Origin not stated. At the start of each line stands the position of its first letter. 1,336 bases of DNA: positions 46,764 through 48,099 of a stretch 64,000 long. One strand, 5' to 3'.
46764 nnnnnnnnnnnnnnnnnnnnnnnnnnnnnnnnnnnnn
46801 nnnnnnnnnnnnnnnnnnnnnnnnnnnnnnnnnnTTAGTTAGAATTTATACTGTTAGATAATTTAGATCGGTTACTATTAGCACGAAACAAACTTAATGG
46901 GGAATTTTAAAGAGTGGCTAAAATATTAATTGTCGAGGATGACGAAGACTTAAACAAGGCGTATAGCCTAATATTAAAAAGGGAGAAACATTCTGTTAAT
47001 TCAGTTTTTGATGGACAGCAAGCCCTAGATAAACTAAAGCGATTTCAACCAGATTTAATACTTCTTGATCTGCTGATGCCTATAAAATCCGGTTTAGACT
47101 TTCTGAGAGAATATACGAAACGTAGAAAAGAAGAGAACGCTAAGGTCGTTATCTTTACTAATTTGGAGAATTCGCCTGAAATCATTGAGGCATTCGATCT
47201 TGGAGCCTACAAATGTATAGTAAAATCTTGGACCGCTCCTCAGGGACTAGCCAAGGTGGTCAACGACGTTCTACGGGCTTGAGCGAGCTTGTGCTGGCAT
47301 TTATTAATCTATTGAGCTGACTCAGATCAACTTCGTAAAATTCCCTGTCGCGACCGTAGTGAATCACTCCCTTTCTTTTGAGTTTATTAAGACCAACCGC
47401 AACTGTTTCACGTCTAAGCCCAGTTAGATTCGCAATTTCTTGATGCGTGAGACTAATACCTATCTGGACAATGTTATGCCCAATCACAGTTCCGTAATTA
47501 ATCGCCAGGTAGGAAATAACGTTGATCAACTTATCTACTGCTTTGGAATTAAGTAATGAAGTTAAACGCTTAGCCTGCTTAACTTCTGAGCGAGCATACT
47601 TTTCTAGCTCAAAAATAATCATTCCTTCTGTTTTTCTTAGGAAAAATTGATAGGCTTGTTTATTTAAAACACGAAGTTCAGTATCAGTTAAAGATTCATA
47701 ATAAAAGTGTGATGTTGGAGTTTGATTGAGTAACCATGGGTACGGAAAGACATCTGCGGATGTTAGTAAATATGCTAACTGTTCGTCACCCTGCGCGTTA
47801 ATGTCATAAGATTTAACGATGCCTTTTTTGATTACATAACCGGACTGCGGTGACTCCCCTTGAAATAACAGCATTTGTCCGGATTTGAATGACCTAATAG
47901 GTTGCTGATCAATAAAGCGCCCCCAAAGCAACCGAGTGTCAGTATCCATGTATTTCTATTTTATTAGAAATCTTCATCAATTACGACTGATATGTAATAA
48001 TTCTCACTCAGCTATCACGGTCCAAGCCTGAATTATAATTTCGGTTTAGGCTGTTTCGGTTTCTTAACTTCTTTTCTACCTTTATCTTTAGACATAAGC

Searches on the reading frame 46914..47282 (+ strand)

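Call 61: search_protein_families(library=pfam, proteins=[window:46914-47282:+], max_evalue=0.0001)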
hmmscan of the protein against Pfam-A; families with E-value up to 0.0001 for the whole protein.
window:46914-47282:+ (122 aa): 1 family
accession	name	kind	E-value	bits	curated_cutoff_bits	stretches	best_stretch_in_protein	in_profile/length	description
PF00072.30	Response_reg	-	1.8e-22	80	30.2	1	4-113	1-108/111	Response regulator receiver domain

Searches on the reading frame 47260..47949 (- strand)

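Call 61: search_protein_families(library=pfam, proteins=[window:47260-47949:-], max_evalue=0.0001)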
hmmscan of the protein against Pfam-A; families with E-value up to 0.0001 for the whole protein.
window:47260-47949:- (229 aa): 3 families
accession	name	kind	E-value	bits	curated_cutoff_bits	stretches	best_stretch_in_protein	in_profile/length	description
PF00027.35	cNMP_binding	-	3.2e-12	46.7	27.5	1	19-105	2-87/89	Cyclic nucleotide-binding domain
PF13545.12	HTH_Crp_2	-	4.8e-11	42.9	27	1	159-214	17-69/70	Crp-like helix-turn-helix domain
PF00325.26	Crp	-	4.5e-06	26.7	21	1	166-196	2-32/32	Bacterial regulatory proteins, crp family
